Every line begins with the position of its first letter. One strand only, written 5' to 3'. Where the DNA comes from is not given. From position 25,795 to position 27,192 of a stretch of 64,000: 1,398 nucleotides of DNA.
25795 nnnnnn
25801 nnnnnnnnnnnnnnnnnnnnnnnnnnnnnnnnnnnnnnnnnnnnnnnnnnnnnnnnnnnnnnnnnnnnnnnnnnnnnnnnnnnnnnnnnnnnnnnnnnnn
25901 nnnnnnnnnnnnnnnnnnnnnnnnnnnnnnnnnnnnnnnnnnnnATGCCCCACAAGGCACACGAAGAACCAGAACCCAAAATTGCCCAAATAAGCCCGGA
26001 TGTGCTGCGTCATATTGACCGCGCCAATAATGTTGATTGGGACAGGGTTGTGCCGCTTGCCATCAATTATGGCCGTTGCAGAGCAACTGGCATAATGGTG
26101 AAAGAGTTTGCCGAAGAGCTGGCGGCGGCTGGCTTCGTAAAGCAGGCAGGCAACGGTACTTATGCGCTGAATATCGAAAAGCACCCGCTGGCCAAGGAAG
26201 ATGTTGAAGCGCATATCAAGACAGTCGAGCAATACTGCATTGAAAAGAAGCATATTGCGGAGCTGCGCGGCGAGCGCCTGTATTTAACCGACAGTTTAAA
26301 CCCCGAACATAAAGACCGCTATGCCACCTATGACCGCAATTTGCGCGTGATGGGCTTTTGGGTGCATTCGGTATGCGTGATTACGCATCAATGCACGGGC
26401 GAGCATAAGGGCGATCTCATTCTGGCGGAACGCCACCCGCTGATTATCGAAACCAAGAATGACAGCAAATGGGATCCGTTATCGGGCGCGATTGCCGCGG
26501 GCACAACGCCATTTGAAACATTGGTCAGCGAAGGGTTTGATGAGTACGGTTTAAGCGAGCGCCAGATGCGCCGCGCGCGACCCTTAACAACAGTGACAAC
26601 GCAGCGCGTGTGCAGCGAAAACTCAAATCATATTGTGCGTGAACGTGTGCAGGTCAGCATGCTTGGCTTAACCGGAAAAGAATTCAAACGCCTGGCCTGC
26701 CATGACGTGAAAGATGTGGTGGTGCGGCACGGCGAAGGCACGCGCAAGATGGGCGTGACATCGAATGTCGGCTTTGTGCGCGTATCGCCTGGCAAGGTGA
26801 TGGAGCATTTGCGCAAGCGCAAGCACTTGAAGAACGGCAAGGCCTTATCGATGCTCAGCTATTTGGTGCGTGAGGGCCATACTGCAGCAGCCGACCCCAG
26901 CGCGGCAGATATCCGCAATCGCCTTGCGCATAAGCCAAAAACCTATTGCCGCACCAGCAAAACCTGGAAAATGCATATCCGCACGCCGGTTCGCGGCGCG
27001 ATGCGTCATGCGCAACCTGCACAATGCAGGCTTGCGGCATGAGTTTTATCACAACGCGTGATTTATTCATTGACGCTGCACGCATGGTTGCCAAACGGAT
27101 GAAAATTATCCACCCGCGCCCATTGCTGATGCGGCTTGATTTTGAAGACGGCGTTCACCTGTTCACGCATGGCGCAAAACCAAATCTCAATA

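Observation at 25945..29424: Coupled operon of a Nudix-like protein, an ATP-grasp ligase and a PhoH-like ATPase, under the third leader copy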

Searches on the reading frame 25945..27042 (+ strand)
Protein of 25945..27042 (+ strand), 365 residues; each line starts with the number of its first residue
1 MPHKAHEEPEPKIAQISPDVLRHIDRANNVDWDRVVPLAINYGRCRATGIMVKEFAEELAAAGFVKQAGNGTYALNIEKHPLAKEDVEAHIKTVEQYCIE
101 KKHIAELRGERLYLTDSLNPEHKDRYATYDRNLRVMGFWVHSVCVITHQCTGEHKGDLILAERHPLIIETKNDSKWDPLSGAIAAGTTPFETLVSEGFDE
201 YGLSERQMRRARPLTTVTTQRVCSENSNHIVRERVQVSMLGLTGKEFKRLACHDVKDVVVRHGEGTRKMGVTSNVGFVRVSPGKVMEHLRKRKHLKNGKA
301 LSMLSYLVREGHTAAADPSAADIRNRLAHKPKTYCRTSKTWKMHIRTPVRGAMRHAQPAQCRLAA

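Call 3: search_protein_families(library=pfam, proteins=[window:25945-27042:+], max_evalue=1)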
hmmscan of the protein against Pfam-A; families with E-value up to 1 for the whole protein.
window:25945-27042:+ (365 aa): 2 families
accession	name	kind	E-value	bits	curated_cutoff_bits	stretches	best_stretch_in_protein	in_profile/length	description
PF05604.16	DUF776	-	0.13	13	25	1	328-355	49-76/180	Protein of unknown function (DUF776)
PF00293.34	NUDIX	-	0.17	12.4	21.1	1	153-258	16-118/134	NUDIX domain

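Call 4: search_protein_families(library=ncbifam, proteins=[window:25945-27042:+], max_evalue=1)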
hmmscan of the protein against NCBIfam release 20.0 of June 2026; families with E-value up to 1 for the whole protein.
window:25945-27042:+ (365 aa): 0 families

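Call 12: find_homologous_proteins(query=window:25945-27042:+)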
Query window:25945-27042:+ (365 aa): 7 proteins with E <= 0.001 among 4201 candidates.
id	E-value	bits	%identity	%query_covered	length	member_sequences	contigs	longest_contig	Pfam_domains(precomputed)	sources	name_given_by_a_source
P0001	4.4e-247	837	100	100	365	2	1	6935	-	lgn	-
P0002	7.2e-197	672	81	100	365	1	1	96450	-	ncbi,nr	ncbi:MAG: hypothetical protein SFW65_10420 [Alphaproteobacteria bacterium]|nr:hypothetical protein [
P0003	2.9e-132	459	59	99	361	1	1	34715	-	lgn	-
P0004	3.0e-130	453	57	99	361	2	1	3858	-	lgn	-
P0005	2.2e-99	351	51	94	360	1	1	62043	-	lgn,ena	-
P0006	2.9e-98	348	50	95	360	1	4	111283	-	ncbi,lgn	-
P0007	1.3e-92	329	48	95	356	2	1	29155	-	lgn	-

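Call 16: find_encoding_contigs(protein=P0002, flank=10000, max_places=2)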
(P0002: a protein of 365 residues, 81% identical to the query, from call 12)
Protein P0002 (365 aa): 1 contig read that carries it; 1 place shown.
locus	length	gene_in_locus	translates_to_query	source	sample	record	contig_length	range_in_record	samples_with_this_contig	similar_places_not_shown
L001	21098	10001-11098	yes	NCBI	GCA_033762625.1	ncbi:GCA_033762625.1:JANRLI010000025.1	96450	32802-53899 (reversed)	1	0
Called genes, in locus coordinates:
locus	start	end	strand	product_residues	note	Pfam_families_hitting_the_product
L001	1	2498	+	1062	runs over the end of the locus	-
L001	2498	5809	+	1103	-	-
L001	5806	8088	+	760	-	-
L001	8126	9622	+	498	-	PF00883:Peptidase_M17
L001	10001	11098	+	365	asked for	-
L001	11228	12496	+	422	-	PF02562:PhoH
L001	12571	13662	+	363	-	PF01738:DLH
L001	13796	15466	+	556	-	-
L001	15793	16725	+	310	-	PF00578:AhpC-TSA (weak), PF00085:Thioredoxin, PF13098:Thioredoxin_2, PF13905:Thioredoxin_8 (weak), PF14559:TPR_19 (weak), PF14561:TPR_20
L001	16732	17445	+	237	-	PF02190:LON_substr_bdg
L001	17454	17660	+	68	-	PF03966:Trm112p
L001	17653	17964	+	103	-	PF06155:GBBH-like_N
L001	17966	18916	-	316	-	-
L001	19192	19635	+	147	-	-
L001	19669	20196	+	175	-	-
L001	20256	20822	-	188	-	-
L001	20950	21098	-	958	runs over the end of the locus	PF02463:SMC_N (faint), PF03193:RsgA_GTPase (faint), PF13191:AAA_16 (faint), PF13481:AAA_25 (faint), PF13555:AAA_29 (faint), PF17760:UvrA_inter, PF17755:UvrA_DNA-bind, PF00005:ABC_tran (weak), +4 more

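Call 17: find_encoding_contigs(protein=P0005, flank=10000, max_places=2)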
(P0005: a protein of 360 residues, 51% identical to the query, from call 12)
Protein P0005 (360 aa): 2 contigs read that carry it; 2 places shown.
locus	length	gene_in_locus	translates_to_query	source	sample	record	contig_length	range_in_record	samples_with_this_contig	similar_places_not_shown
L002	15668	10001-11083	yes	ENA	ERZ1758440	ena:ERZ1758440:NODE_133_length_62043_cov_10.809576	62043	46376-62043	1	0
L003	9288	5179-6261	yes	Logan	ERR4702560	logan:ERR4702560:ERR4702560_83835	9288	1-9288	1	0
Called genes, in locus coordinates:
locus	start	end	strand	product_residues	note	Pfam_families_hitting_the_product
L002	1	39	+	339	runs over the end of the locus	PF00005:ABC_tran, PF13304:AAA_21 (weak)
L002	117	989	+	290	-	-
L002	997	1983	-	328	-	PF00126:HTH_1, PF03466:LysR_substrate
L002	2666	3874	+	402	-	-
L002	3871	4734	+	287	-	PF13419:HAD_2 (weak)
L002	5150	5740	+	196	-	-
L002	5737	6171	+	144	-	-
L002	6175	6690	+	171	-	-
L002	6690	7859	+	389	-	PF06189:5-nucleotidase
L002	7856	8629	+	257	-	-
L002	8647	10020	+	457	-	PF00670:AdoHcyase_NAD, PF02826:2-Hacid_dh_C (weak)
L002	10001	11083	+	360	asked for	-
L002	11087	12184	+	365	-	PF03133:TTL (faint), PF02655:ATP-grasp_3 (faint), PF08443:RimK, PF02955:GSH-S_ATP (weak)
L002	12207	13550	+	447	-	PF02562:PhoH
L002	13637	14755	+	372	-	PF00890:FAD_binding_2 (weak), PF01266:DAO, PF03486:HI0933_like (faint), PF07992:Pyr_redox_2 (faint)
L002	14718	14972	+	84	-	PF02597:ThiS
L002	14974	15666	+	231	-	?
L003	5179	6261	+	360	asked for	-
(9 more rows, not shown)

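Call 18: find_encoding_contigs(protein=P0003, flank=10000, max_places=2)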
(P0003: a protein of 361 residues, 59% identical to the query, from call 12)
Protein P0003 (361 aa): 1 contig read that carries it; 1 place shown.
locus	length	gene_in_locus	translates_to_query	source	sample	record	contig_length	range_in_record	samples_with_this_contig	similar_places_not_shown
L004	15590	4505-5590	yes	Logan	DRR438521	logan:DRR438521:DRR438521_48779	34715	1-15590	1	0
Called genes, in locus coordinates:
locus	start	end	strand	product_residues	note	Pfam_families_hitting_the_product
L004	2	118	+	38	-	?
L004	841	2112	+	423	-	PF06925:MGDG_synth (weak)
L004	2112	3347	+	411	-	-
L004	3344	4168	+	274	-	PF00702:Hydrolase, PF13419:HAD_2 (weak)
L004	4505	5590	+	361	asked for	-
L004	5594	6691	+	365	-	PF08443:RimK (faint), PF14398:ATPgrasp_YheCD (faint)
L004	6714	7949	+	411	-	PF02562:PhoH, PF13604:AAA_30 (faint)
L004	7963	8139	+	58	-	-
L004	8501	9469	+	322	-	-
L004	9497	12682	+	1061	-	-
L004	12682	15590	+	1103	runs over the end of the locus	-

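Call 19: find_encoding_contigs(protein=P0006, flank=10000, max_places=2)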
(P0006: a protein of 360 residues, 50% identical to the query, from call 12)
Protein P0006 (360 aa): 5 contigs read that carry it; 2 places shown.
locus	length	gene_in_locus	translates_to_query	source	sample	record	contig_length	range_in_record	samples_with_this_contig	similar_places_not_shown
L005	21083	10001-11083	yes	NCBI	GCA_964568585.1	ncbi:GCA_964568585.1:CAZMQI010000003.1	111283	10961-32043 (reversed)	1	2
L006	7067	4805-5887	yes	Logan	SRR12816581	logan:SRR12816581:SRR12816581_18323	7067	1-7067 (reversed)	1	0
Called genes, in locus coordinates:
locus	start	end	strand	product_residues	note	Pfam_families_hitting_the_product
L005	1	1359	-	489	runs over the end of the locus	PF01266:DAO, PF13450:NAD_binding_8 (faint)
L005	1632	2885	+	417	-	PF04101:Glyco_tran_28_C (faint)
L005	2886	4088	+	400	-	PF00149:Metallophos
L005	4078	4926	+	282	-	PF00702:Hydrolase (weak), PF13419:HAD_2 (faint)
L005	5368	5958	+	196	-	-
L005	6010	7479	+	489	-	-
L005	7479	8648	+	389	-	PF06189:5-nucleotidase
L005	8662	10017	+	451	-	PF00670:AdoHcyase_NAD (weak), PF02826:2-Hacid_dh_C (weak)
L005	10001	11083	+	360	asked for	-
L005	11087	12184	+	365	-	PF02655:ATP-grasp_3 (faint), PF08443:RimK, PF02955:GSH-S_ATP (weak)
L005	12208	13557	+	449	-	PF02562:PhoH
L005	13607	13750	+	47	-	-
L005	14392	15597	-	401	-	PF12704:MacB_PCD, PF02687:FtsX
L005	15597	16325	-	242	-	PF02463:SMC_N (faint), PF00005:ABC_tran, PF13304:AAA_21 (faint)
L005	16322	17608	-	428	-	PF25917:BSH_RND, PF25973:BSH_CzcB, PF25984:BSH_YknX (weak), PF25944:Beta-barrel_RND (faint), PF26002:Beta-barrel_AprE (faint), PF25954:Beta-barrel_RND_2, PF25990:Beta-barrel_YknX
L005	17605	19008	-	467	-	PF02321:OEP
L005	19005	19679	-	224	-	PF00440:TetR_N, PF09209:CecR_C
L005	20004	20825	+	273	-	PF13833:EF-hand_8 (faint), PF23564:EF-hand_FSTL1 (faint), PF13499:EF-hand_7 (weak), PF00036:EF-hand_1 (weak), PF13499:EF-hand_7 (weak), PF00036:EF-hand_1 (weak), PF13202:EF-hand_5 (weak), PF13499:EF-hand_7 (weak), +1 more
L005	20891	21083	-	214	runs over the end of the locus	PF13759:2OG-FeII_Oxy_5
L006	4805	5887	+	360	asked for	-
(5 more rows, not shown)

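Call 20: find_encoding_contigs(protein=P0007, flank=10000, max_places=2)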
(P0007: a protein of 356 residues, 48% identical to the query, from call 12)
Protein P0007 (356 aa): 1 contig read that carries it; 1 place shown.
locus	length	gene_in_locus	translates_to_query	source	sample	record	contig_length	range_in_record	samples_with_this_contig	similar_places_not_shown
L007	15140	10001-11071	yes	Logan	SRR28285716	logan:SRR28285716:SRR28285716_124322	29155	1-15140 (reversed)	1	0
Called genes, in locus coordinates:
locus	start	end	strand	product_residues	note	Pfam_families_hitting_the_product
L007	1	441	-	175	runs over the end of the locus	PF01451:LMWPc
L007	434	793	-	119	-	PF12840:HTH_20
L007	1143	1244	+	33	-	-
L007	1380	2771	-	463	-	PF01266:DAO, PF13450:NAD_binding_8 (weak)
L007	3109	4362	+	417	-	-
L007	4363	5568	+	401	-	PF00149:Metallophos (weak)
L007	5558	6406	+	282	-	PF00702:Hydrolase, PF13419:HAD_2 (weak)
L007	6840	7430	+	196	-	-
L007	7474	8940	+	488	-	-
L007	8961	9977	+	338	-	-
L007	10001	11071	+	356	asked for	-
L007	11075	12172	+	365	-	PF02655:ATP-grasp_3 (faint), PF08443:RimK, PF02955:GSH-S_ATP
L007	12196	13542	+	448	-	PF02562:PhoH, PF13604:AAA_30 (faint)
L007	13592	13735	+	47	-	-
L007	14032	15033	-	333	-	PF00389:2-Hacid_dh, PF02826:2-Hacid_dh_C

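Call 24: search_solved_structures(query=A1, max_evalue=10, show_alignments=2)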
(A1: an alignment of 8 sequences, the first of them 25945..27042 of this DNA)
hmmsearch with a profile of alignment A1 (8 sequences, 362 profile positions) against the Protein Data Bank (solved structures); distinct sequences matched with E-value up to 10: 1.
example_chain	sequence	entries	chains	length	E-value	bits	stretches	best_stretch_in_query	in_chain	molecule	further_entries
2wqd_A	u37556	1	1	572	0.27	13.7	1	163-220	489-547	PHOSPHOENOLPYRUVATE-PROTEIN PHOSPHOTRANSFERASE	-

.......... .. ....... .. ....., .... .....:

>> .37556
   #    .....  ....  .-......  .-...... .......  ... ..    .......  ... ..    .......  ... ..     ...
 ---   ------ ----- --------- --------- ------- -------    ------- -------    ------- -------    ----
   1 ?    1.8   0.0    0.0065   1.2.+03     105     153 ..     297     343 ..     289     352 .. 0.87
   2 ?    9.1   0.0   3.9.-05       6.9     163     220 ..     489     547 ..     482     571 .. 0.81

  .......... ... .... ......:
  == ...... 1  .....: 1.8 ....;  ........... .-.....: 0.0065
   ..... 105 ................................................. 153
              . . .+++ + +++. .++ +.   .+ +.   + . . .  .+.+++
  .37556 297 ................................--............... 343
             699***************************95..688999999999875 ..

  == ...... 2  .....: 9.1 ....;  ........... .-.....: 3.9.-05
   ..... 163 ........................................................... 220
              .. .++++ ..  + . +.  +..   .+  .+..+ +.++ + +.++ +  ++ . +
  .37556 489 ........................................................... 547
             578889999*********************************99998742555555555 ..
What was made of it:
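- Tried and rejected: Nothing significant (call 24).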
